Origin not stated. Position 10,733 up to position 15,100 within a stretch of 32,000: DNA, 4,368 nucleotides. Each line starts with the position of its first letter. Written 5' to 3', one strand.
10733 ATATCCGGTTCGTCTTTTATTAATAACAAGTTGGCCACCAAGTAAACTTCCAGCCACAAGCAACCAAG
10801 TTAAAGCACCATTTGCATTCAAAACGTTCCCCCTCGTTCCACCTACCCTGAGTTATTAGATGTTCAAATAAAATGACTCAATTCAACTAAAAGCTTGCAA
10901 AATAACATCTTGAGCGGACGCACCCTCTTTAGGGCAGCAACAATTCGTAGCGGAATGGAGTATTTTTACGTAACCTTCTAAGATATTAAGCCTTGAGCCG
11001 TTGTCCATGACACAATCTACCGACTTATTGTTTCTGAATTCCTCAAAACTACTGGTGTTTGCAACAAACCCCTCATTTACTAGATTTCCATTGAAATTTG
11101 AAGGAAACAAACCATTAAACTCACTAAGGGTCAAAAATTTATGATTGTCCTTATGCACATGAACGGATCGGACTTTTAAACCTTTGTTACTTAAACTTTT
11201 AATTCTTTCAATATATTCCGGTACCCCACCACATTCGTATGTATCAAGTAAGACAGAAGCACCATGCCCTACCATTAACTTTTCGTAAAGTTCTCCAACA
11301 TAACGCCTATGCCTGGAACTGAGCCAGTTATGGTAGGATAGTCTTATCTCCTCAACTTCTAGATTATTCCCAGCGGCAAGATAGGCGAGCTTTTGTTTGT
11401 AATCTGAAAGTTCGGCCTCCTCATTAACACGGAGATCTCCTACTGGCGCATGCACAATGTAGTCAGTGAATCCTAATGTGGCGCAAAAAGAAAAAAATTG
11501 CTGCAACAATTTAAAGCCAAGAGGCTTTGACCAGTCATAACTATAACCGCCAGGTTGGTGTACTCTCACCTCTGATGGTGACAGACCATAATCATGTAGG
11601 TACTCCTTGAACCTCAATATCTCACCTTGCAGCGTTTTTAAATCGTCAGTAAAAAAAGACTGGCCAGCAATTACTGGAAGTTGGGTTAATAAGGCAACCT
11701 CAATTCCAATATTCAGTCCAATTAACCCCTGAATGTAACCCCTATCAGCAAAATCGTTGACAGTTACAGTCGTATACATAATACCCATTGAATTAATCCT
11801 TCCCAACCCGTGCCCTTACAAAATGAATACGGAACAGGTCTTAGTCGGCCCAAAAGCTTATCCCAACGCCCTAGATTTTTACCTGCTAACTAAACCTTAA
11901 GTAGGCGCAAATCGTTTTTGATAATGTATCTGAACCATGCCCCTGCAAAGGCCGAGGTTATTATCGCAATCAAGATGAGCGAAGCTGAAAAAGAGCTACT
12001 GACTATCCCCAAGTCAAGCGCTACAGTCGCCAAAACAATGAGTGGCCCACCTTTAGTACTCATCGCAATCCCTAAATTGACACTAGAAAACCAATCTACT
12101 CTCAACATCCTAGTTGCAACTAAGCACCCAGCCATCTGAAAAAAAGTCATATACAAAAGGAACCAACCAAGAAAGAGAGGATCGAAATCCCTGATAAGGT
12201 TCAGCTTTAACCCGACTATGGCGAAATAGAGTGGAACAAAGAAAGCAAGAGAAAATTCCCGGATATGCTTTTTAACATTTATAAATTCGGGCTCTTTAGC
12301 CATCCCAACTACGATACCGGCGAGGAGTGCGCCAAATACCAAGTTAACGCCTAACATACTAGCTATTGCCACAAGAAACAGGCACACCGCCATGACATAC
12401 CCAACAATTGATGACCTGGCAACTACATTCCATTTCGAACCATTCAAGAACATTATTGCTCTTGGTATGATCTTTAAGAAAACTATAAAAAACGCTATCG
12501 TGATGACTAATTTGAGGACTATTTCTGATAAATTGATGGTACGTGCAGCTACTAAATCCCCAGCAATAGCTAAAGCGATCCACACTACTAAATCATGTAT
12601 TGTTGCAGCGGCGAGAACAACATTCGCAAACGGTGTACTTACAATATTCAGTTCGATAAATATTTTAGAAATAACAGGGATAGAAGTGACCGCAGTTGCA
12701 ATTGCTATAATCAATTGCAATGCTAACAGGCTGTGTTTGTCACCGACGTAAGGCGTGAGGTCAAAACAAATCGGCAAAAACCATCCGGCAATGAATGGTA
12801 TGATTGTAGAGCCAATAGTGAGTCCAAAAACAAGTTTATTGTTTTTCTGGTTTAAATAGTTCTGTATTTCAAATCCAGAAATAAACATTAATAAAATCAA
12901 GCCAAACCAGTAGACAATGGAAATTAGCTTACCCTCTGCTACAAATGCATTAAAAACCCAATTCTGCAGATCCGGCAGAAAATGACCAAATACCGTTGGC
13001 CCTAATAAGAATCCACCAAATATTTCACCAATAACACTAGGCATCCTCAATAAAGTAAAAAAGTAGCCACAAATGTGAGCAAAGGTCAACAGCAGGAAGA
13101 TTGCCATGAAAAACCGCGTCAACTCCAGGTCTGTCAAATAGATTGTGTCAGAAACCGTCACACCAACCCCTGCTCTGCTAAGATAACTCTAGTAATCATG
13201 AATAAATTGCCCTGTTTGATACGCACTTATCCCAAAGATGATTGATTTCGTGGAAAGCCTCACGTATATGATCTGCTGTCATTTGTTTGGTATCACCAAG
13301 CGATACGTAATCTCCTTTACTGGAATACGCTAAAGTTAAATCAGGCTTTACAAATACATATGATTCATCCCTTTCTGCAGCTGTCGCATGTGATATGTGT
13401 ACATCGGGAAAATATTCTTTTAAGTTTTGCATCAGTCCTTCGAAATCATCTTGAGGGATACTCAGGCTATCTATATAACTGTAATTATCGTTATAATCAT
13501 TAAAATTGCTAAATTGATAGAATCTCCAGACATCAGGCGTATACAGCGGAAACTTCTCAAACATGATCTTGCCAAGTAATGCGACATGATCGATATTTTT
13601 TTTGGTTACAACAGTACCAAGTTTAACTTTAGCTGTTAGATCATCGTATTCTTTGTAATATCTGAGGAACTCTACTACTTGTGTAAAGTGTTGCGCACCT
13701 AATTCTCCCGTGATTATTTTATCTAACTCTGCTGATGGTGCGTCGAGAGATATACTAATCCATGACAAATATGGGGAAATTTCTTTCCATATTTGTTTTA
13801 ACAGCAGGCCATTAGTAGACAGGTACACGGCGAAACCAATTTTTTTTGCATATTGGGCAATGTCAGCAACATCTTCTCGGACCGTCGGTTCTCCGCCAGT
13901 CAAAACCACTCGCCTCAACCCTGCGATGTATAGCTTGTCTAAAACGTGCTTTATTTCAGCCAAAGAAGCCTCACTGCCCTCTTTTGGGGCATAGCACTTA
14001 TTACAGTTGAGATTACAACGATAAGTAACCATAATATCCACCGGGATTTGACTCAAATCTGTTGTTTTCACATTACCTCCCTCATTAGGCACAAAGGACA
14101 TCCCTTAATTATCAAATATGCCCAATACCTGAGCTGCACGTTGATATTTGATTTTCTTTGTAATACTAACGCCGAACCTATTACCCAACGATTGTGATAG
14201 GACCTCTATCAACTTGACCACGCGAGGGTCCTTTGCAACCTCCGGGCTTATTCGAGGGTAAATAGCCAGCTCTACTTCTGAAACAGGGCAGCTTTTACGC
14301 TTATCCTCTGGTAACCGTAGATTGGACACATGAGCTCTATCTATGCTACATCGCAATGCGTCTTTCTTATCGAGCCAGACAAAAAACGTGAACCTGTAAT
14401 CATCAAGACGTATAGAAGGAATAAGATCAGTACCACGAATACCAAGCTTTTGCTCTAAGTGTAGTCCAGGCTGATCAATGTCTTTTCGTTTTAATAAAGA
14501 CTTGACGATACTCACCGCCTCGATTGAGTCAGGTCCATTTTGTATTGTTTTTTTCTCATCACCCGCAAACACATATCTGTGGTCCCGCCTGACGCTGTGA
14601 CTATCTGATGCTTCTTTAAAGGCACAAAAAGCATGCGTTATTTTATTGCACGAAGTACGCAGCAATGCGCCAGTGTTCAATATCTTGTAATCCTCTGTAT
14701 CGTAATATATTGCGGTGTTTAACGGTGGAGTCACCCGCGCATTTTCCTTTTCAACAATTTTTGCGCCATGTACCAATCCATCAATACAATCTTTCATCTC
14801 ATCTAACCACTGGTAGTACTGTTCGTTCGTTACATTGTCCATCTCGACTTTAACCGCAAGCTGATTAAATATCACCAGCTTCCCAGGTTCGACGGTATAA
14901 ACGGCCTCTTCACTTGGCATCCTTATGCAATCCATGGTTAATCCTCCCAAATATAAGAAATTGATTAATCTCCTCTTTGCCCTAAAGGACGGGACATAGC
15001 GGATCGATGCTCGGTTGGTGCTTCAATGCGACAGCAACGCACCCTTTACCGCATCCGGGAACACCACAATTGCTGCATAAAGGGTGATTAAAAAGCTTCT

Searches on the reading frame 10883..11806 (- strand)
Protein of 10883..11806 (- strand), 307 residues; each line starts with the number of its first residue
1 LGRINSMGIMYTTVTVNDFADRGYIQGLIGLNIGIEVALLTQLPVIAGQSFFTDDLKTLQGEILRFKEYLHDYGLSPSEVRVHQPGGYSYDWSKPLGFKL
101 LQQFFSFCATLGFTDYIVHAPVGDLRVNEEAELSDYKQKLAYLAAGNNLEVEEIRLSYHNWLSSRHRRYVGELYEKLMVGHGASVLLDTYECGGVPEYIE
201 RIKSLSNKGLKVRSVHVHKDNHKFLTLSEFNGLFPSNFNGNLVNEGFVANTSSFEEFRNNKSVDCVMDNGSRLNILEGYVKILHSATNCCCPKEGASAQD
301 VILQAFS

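Call 3: search_protein_families(library=pfam, proteins=[window:10883-11806:-])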
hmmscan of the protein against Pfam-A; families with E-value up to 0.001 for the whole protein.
window:10883-11806:- (307 aa): 0 families

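Call 4: search_protein_families(library=ncbifam, proteins=[window:10883-11806:-])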
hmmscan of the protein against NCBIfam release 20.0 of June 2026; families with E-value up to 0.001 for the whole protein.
window:10883-11806:- (307 aa): 0 families

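Call 42: search_protein_families(library=padloc, proteins=[window:10883-11806:-], max_evalue=0.01)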
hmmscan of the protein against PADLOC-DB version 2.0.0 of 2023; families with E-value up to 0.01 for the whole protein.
window:10883-11806:- (307 aa): 0 families

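Call 59: search_solved_structures(query=window:10883-11806:-, max_evalue=1)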
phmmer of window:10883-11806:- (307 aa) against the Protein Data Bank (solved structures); distinct sequences matched with E-value up to 1: 2.
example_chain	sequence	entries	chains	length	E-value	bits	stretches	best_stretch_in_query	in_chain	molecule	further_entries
1otd_A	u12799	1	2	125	0.88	12.1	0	26-90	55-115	Photoactive yellow protein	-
7spv_A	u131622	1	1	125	0.94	12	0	27-90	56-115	Photoactive yellow protein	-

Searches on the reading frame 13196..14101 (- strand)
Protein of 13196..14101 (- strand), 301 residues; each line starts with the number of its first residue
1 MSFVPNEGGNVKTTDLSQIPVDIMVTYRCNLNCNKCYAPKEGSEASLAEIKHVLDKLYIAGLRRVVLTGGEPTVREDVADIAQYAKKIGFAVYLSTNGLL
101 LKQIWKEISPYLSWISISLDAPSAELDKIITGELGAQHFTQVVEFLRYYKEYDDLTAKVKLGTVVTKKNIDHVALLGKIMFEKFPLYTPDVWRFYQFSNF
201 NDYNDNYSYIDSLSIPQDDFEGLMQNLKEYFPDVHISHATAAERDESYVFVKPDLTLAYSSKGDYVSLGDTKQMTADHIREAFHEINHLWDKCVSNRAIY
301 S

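Call 3: search_protein_families(library=pfam, proteins=[window:13196-14101:-])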
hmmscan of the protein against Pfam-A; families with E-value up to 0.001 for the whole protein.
window:13196-14101:- (301 aa): 2 families
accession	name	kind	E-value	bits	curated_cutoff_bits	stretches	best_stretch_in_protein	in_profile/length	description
PF04055.27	Radical_SAM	-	8.6e-19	68.7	29.5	1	24-153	2-140/166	Radical SAM superfamily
PF13353.11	Fer4_12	-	3.4e-05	24.6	22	1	28-122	14-116/137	4Fe-4S single cluster domain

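Call 4: search_protein_families(library=ncbifam, proteins=[window:13196-14101:-])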
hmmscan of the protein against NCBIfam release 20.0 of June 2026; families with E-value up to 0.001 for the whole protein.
window:13196-14101:- (301 aa): 60 families (the best 25 are shown)
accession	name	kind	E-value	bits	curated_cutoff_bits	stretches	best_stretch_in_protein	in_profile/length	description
NF038283.1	viperin_w_prok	equivalog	5.2e-29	101.3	180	1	21-291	4-274/281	viperin family antiviral radical SAM protein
TIGR02668.1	moaA_archaeal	equivalog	6.1e-20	71.4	325.25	1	22-176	13-169/303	GTP 3',8-cyclase MoaA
TIGR04317.1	W_rSAM_matur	equivalog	8.8e-19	67.8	380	1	23-176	8-167/349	tungsten cofactor oxidoreductase radical SAM maturase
TIGR04051.1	rSAM_NirJ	equivalog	1.5e-18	66.9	515.45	1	25-180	8-163/354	heme d1 biosynthesis radical SAM protein NirJ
TIGR02666.1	moaA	equivalog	2.1e-18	66.4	284.05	1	23-169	14-168/336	GTP 3',8-cyclase MoaA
TIGR04545.1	rSAM_ahbD_hemeb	equivalog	3.9e-18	66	500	1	25-174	6-156/339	heme b synthase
NF050035.1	rSAM_WgK_link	exception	1.3e-17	63.9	650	1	19-153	9-147/367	radical SAM/SPASM peptide maturase WgkB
NF001199.0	PRK00164.2-1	equivalog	2.6e-17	62.9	231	1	23-171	16-166/308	GTP 3',8-cyclase MoaA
TIGR04546.1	rSAM_ahbC_deAc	equivalog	3.6e-17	62.3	650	1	24-179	44-199/390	12,18-didecarboxysiroheme deacetylase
NF045646.2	rSAM_Se_TrsS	equivalog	3.8e-16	58.7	490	1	23-102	90-174/441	radical SAM (seleno)protein TrsS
TIGR04053.2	TIGR04053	equivalog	2.1e-15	56.8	395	1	25-180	14-173/366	TIGR04053 family radical SAM/SPASM domain-containing protein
TIGR03962.1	mycofact_rSAM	equivalog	5.1e-15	55.5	265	1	23-173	16-166/339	mycofactocin radical SAM maturase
TIGR04347.1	pseudo_SAM_Halo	equivalog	6.1e-15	55.4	525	1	21-171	39-190/390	TIGR04347 family pseudo-SAM/SPASM protein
NF045574.1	sacti_mat_StsB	exception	8.3e-15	54.6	625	1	21-178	98-254/466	StsB family radical SAM/SPASM domain sactipeptide maturase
TIGR02109.1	PQQ_syn_pqqE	equivalog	9.5e-15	54.4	381.35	1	23-174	11-163/358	pyrroloquinoline quinone biosynthesis protein PqqE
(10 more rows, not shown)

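Call 42: search_protein_families(library=padloc, proteins=[window:13196-14101:-], max_evalue=0.01)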
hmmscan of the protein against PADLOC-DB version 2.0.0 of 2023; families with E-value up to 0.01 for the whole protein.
window:13196-14101:- (301 aa): 3 families
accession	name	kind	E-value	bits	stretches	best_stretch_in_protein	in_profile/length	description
PDLC02903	pVip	-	4.9e-34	116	1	23-292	4-252/257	Viperins not associated with kinases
PDLC02904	pVip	-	7.3e-30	102.4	1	21-278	5-246/262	Viperins associated with kinases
PDLC02905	pVip-kinase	-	5.3e-14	50.3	1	21-300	184-458/474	Viperin-kinase fusion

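Call 57: search_solved_structures(query=window:13196-14101:-, max_evalue=0.001)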
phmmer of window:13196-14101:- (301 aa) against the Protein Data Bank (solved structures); distinct sequences matched with E-value up to 0.001: 18.
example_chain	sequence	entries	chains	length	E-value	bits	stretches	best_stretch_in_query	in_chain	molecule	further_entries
7tol_A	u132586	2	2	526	2.4e-10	43.5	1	19-104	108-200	glycerol dibiphytanyl glycerol tetraether - macrocyclic archaeol synthase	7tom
5vsl_A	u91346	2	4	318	6.4e-10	42.1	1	9-229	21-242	Radical S-adenosyl methionine domain-containing protein 2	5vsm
6q2p_A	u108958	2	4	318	8.6e-10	41.7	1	9-229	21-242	Radical S-adenosyl methionine domain-containing protein 2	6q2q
9dfn_A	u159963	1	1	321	1e-07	34.9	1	14-197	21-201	Radical SAM core domain-containing protein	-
9dfu_A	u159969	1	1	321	1.4e-07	34.4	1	14-197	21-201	Radical SAM core domain-containing protein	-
8wm2_A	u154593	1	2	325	9.3e-07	31.7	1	24-121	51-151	Fe-S radical SAM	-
7vob_C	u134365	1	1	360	9.9e-07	31.6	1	25-126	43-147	Cytosylglucuronate decarboxylase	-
7voc_C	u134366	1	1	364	1e-06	31.6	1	25-126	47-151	Cytosylglucuronate decarboxylase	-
2fb2_A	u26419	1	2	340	7.1e-06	28.8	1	23-176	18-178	Molybdenum cofactor biosynthesis protein A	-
1tv7_A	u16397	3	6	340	7.3e-06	28.8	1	23-176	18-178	Molybdenum cofactor biosynthesis protein A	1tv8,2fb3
7n7i_A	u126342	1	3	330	1.4e-05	27.9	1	8-223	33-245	Viperin-like enzyme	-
9dfw_A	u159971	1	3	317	1.6e-05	27.7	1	14-223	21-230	Radical SAM core domain-containing protein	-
6b4c_A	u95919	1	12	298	1.7e-05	27.6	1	8-223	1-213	Viperin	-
9dgw_A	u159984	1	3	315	1.8e-05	27.5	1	14-223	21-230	Radical SAM core domain-containing protein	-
7n7h_A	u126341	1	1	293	2.9e-05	26.8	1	20-169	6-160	VIPERIN-LIKE ENZYME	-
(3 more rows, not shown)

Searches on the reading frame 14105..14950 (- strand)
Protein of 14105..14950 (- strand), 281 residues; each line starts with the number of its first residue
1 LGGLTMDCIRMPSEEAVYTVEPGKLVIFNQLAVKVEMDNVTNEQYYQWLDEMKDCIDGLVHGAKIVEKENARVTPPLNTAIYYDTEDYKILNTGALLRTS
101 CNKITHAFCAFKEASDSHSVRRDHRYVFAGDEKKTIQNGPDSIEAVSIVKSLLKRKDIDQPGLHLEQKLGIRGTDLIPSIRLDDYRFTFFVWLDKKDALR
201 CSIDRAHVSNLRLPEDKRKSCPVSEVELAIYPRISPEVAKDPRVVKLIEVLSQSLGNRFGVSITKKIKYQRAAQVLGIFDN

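Call 3: search_protein_families(library=pfam, proteins=[window:14105-14950:-])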
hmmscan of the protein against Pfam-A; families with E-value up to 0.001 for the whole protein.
window:14105-14950:- (281 aa): 0 families

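Call 4: search_protein_families(library=ncbifam, proteins=[window:14105-14950:-])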
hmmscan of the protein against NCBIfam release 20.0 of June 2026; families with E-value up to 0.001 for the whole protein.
window:14105-14950:- (281 aa): 0 families

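Call 42: search_protein_families(library=padloc, proteins=[window:14105-14950:-], max_evalue=0.01)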
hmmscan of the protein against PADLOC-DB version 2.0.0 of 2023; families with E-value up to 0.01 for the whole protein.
window:14105-14950:- (281 aa): 0 families

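Call 43: find_homologous_proteins(query=window:14105-14950:-)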
Query window:14105-14950:- (281 aa): 334 proteins with E <= 0.001 among 897 candidates; the best 120 are listed.
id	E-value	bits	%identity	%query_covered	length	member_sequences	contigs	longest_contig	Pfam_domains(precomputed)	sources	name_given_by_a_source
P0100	7.4e-182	621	100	98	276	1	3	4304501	-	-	-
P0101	1.3e-129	449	74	97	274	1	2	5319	-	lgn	-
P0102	4.1e-127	441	73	97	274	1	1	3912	-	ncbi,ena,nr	ncbi:MAG TPA: hypothetical protein VEC37_18380 [Bacillota bacterium]|nr:hypothetical protein [Bacill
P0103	3.0e-126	438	72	98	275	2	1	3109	-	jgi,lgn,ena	-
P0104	4.3e-122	425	70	98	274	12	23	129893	-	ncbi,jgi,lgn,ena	-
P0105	6.8e-121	421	70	97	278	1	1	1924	-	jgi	jgi:hypothetical protein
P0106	3.0e-117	409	67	97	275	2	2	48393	-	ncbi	-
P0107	4.7e-117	408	69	96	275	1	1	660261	-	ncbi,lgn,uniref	ncbi:hypothetical protein AB0F13_05760 [Streptomyces sp. NPDC026206]|uniref:hypothetical protein n=1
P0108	5.8e-117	408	70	96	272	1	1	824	-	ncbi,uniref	ncbi:hypothetical protein, partial [Streptomyces sulfonofaciens]|uniref:hypothetical protein n=1 Tax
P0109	8.5e-117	407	69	96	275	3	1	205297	-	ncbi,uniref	ncbi:hypothetical protein AB0K89_06100 [Streptomyces cinnamoneus]|uniref:hypothetical protein n=1 Ta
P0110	8.9e-117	407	69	96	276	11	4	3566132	-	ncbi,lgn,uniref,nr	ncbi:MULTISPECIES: hypothetical protein [Kitasatospora]|uniref:Uncharacterized protein n=1 Tax=Kitas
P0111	1.0e-116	407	66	99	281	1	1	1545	-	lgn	-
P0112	2.3e-115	403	68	97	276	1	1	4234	-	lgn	-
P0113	3.1e-115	402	69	98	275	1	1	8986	-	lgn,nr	nr:hypothetical protein MFMH1_72220 [Myxococcus sp. MH1]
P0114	6.6e-115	401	68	96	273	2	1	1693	-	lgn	-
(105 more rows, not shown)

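Call 44: find_encoding_contigs(protein=P0101, flank=10000, max_places=2)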
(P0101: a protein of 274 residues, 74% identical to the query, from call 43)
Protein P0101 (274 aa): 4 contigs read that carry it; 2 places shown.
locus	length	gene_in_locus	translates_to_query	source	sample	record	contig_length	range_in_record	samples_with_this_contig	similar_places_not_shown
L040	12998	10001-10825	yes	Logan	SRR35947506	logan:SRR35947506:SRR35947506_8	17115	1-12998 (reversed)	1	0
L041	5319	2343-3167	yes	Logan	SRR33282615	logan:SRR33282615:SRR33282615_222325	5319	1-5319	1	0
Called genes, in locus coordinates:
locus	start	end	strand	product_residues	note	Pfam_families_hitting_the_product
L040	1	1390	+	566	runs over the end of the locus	PF01078:Mg_chelatase, PF05496:RuvB_N (faint), PF00158:Sigma54_activat, PF13191:AAA_16 (weak), PF00004:AAA, PF07728:AAA_5, PF05362:Lon_C, PF13541:ChlI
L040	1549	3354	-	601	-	PF00664:ABC_membrane, PF00005:ABC_tran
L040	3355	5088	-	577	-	PF00664:ABC_membrane, PF00005:ABC_tran, PF02463:SMC_N (faint)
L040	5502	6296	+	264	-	PF01734:Patatin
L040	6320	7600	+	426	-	PF00070:Pyr_redox (faint), PF00890:FAD_binding_2 (weak), PF01134:GIDA, PF03486:HI0933_like, PF07992:Pyr_redox_2, PF12831:FAD_oxidored, PF13450:NAD_binding_8 (weak), PF22780:HI0933_like_1st, +3 more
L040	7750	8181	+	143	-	PF09021:HutP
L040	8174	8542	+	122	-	PF07736:CM_1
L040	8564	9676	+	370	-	PF00155:Aminotran_1_2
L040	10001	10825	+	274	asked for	-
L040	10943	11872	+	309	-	PF04055:Radical_SAM, PF13353:Fer4_12 (weak)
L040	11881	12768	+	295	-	-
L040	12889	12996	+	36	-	?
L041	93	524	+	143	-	PF09021:HutP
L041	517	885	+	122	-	PF07736:CM_1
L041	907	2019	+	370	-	PF00155:Aminotran_1_2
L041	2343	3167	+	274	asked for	-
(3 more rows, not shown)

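Call 45: find_encoding_contigs(protein=P0104, flank=10000, max_places=3)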
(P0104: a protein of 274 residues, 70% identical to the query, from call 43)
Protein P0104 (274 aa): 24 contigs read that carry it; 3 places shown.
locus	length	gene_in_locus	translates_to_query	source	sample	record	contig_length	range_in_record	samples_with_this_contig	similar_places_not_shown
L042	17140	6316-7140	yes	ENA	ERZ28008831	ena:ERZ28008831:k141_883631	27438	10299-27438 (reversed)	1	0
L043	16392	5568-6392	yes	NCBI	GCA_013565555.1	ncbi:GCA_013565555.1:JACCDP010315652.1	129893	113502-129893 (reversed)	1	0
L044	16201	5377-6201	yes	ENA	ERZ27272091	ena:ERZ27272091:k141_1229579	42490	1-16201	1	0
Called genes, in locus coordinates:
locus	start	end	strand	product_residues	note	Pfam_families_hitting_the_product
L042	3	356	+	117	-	?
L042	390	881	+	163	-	-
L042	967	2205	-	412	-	PF00291:PALP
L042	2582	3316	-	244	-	PF01925:TauE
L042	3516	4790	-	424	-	PF05977:MFS_3, PF07690:MFS_1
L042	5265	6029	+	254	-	-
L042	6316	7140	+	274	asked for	-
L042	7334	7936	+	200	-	PF00300:His_Phos_1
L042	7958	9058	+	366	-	PF00149:Metallophos, PF12850:Metallophos_2 (weak)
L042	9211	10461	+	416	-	PF00083:Sugar_tr, PF07690:MFS_1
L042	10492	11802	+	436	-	PF00534:Glycos_transf_1, PF13692:Glyco_trans_1_4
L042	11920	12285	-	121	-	-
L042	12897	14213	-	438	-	PF24161:CCDC39 (weak), PF23435:DUF7121 (faint), PF15615:TerB_C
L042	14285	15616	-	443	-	PF05673:DUF815, PF13191:AAA_16 (faint), PF00004:AAA (weak)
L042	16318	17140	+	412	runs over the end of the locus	PF01633:Choline_kinase (weak), PF01636:APH, PF02958:EcKL (faint), PF07914:DUF1679 (faint)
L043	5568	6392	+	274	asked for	-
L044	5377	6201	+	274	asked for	-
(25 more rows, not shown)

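Call 46: find_encoding_contigs(protein=P0106, flank=10000, max_places=2)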
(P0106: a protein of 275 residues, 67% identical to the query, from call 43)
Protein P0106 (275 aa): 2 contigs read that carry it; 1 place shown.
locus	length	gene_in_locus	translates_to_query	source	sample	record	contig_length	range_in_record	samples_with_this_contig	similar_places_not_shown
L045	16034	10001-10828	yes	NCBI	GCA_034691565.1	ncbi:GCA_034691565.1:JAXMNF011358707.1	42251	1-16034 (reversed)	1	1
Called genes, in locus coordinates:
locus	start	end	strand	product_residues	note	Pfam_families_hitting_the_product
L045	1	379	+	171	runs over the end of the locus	-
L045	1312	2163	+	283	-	PF14518:Haem_oxygenas_2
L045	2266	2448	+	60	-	-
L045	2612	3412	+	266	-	PF05721:PhyH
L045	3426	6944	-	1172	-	PF00931:NB-ARC, PF24105:Beta-prop_CAF1B_HIR1, PF24782:WD40_MABP1-WDR62_2nd, PF25172:Beta-prop_WDR3_2nd, PF23414:Beta-prop_EML_2, PF24807:WD40_CDC20-Fz, PF24814:WD40_Prp19, PF24817:WD40_WDHD1_1st, +196 more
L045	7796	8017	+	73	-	-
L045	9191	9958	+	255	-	-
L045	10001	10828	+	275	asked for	-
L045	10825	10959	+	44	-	-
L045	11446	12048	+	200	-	PF00300:His_Phos_1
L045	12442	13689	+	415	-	PF05977:MFS_3, PF07690:MFS_1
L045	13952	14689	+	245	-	PF01925:TauE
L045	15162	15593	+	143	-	-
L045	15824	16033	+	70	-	?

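Call 58: search_solved_structures(query=window:14105-14950:-, max_evalue=1)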
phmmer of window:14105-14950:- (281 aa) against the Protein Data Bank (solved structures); distinct sequences matched with E-value up to 1: 1.
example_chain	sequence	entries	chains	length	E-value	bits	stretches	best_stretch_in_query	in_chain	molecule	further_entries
5jea_K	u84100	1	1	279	0.74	12.3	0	181-207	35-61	Superkiller protein 7,Endolysin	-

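Call 67: predict_structure(alignment_id=A5)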
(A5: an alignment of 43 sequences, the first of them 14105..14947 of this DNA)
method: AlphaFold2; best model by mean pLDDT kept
length: 280 residues; sequences in the alignment: 43
mean_pLDDT: 93.9   pTM: 0.89
mean pLDDT of the five models: 93.9, 91.4, 91.2, 90.6, 89.9
residues with pLDDT >= 90: 236; 70-90: 38; 50-70: 4; < 50: 2
segments of 3 or more residues with pLDDT < 50: none
pLDDT, mean of each block of 10 residues (from residue 1): 73 86 87 97 98 98 96 94 94 89 92 90 95 97 98 94 95 96 97 98 98 97 98 94 97 98 94 87
secondary structure, 60 per line:
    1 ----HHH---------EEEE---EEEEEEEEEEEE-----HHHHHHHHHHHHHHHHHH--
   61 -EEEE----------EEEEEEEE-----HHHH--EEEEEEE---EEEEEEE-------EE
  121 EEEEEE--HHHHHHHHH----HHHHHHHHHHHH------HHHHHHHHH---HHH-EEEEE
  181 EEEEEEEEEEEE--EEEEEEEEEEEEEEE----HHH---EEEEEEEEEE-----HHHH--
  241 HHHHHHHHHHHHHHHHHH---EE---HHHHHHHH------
elements in order: E17-20 E24-35 H41-58 E62-65 E76-83 H89-92 E95-101 E105-111 E119-126 H129-137 H142-153 H160-168 E176-192 E195-209 E220-229 H235-238 H241-258 H267-274

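Call 70: fold_search(model_id=the predicted structure, library=pdb)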
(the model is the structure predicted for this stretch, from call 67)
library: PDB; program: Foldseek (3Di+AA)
matches with E <= 10: 1197; with E <= 0.001: 44
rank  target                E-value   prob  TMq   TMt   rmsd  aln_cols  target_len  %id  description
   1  5a60                  2.6e-10  1.00  0.49  0.34   6.4       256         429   14  Crystal structure of full-length E. coli ygiF in complex with tripolyphosphate and two magnesium ions (released 2015-08-05)
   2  3sy3_C                5.6e-09  1.00  0.45  0.67   5.7       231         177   13  GBAA_1210 protein, a putative adenylate cyclase, from Bacillus anthracis (released 2011-07-27)
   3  3sy3_D                1.3e-08  1.00  0.44  0.66   6.7       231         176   13  GBAA_1210 protein, a putative adenylate cyclase, from Bacillus anthracis (released 2011-07-27)
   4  3sy3_B                1.9e-08  1.00  0.46  0.69   6.4       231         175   13  GBAA_1210 protein, a putative adenylate cyclase, from Bacillus anthracis (released 2011-07-27)
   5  3sy3_A                6.8e-08  1.00  0.44  0.67   6.7       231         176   12  GBAA_1210 protein, a putative adenylate cyclase, from Bacillus anthracis (released 2011-07-27)
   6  2gfg_A                1.9e-07  1.00  0.50  0.70   4.8       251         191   12  Crystal structure of a putative adenylate cyclase (bh2851) from bacillus halodurans at 2.12 A resolution (released 2006-05-02)
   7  2gfg_C                2.3e-07  1.00  0.50  0.70   4.9       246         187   13  Crystal structure of a putative adenylate cyclase (bh2851) from bacillus halodurans at 2.12 A resolution (released 2006-05-02)
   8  2gfg_B                3.1e-07  1.00  0.46  0.65   6.6       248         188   12  Crystal structure of a putative adenylate cyclase (bh2851) from bacillus halodurans at 2.12 A resolution (released 2006-05-02)
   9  3bhd_B                5.2e-07  1.00  0.44  0.56   7.1       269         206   13  Crystal structure of human thiamine triphosphatase (THTPA) (released 2007-12-11)
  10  5a5y_A                5.5e-07  1.00  0.42  0.52   6.3       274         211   11  Crystal structure of AtTTM3 in complex with tripolyphosphate and magnesium ion (form A) (released 2015-08-05)
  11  8h92_A                9.3e-07  1.00  0.43  0.56   6.0       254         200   13  Ziziphus jujuba adenylyl cyclase (released 2024-01-03)
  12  5a68                  1.0e-06  1.00  0.43  0.56   6.8       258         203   10  Crystal structure of the AtTTM3 product complex with two orthophosphates and manganese ions (form B) (released 2015-08-05)
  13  8h92_B                1.1e-06  1.00  0.45  0.59   5.7       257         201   13  Ziziphus jujuba adenylyl cyclase (released 2024-01-03)
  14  2fjt_A                1.6e-06  1.00  0.42  0.60   6.8       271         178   13  Adenylyl cyclase class iv from Yersinia pestis (released 2006-11-14)
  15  5a65_A                1.7e-06  1.00  0.39  0.49   9.1       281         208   14  Crystal structure of mouse thiamine triphosphatase in complex with thiamine diphosphate, orthophosphate and magnesium  (released 2015-08-05)
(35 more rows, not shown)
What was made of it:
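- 8887..17057 (-): Ten co-directional cargo genes: NUDIX, DUF190, radical SAM, CYTH/TTM-like protein, viperin-like radical SAM, CPA2 antiporter, unknown 307 aa, PnuC fragment, unknown 293 aa, HD hydrolase. The 281-aa protein's fold is from calls 67 and 70.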
